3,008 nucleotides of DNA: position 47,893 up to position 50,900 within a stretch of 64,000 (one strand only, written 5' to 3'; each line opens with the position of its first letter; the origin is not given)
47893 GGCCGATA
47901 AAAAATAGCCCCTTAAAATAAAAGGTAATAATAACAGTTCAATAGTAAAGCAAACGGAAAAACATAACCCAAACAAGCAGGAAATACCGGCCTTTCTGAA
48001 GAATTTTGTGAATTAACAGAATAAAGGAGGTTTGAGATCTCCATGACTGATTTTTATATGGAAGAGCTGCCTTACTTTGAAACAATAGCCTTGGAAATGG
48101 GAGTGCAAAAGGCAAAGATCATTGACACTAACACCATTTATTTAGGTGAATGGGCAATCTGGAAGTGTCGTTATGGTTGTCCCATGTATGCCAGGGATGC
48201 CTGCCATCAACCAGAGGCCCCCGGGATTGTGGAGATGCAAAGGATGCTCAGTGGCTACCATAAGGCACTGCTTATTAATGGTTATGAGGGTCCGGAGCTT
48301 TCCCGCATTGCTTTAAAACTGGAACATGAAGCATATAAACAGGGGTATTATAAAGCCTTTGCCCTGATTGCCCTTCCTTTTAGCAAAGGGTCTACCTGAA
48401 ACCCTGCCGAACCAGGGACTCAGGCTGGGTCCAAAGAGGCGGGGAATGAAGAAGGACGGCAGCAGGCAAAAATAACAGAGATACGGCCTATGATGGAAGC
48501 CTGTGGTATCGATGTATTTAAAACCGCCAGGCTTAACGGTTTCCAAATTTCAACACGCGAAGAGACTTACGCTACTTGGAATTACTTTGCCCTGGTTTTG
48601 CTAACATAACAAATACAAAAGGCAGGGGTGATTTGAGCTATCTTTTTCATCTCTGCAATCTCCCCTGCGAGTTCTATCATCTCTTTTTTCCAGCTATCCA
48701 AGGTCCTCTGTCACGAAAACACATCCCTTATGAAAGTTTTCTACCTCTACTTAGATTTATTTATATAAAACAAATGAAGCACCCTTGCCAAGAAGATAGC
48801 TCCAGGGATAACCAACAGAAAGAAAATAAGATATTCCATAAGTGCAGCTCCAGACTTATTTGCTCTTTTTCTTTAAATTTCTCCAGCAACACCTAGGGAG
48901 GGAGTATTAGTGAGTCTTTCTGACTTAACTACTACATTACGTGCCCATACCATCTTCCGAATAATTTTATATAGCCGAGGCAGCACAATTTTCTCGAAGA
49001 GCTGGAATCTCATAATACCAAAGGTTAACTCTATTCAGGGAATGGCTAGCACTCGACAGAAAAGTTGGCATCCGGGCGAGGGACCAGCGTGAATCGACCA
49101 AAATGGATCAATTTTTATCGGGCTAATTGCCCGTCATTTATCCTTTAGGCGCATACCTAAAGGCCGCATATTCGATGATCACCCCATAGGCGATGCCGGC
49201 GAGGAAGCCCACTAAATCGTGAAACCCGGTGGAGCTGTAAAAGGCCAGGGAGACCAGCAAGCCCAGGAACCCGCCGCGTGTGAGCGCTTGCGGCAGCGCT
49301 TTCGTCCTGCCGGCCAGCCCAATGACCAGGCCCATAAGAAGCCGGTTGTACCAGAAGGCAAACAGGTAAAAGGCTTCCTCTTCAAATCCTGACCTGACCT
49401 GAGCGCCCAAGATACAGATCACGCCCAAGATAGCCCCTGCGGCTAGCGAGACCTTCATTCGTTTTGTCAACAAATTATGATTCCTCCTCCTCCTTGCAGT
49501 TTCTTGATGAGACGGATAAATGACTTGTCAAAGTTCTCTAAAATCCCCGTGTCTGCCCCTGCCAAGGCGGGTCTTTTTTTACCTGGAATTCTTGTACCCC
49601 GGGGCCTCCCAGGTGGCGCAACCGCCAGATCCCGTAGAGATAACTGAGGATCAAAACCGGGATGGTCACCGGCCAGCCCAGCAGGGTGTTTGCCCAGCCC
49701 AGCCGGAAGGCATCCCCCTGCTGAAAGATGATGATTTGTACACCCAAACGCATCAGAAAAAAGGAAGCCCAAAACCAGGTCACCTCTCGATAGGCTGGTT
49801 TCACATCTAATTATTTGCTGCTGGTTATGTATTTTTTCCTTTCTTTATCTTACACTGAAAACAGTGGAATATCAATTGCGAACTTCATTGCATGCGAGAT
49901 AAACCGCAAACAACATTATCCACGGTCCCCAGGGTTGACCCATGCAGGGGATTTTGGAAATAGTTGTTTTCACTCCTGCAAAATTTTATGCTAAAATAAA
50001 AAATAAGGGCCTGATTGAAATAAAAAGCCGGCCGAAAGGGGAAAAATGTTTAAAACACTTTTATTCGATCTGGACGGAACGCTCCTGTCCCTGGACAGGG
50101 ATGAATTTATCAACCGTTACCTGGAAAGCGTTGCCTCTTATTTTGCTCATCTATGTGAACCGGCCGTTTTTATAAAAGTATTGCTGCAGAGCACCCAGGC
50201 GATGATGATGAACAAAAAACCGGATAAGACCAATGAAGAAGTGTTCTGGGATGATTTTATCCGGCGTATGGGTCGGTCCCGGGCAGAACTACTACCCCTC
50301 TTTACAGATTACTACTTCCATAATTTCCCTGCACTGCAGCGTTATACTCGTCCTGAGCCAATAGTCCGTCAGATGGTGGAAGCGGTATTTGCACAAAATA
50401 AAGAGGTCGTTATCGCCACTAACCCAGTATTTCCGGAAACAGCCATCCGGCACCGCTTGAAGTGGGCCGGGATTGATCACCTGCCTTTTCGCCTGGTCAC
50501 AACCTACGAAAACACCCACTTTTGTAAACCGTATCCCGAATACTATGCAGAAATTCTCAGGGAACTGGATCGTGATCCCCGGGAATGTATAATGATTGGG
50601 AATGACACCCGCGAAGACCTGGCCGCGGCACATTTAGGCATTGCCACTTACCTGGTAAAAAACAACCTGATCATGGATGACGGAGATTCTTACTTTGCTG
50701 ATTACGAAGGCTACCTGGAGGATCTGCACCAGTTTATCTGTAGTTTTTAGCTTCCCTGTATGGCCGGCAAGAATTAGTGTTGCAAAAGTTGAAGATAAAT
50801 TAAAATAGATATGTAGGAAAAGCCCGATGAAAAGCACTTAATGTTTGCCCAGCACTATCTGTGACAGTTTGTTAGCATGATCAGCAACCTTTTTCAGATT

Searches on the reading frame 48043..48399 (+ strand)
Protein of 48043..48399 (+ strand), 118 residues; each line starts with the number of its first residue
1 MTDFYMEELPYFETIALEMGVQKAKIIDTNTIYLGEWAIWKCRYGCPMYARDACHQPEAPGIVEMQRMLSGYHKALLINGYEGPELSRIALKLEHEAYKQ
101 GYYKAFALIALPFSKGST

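Call 78: search_protein_families(library=pfam, proteins=[window:48043-48399:+], max_evalue=0.001)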
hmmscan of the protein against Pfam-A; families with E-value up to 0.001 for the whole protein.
window:48043-48399:+ (118 aa): 1 family
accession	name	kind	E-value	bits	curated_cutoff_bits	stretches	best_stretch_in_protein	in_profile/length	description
PF10050.14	DUF2284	-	8.1e-15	55.4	25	1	25-113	1-103/161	Predicted metal-binding protein (DUF2284)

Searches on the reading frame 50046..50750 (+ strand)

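Call 78: search_protein_families(library=pfam, proteins=[window:50046-50750:+], max_evalue=0.001)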
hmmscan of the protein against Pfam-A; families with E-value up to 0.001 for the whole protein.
window:50046-50750:+ (234 aa): 3 families
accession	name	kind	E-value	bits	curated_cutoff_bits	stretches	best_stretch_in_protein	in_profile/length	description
PF00702.32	Hydrolase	-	5.4e-14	53.5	26.4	1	2-195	1-187/191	haloacid dehalogenase-like hydrolase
PF13419.12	HAD_2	-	9.4e-14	52.3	23.8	1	5-201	1-175/178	Haloacid dehalogenase-like hydrolase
PF13242.12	Hydrolase_like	-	8.4e-07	29.3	22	1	161-206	4-50/75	HAD-hyrolase-like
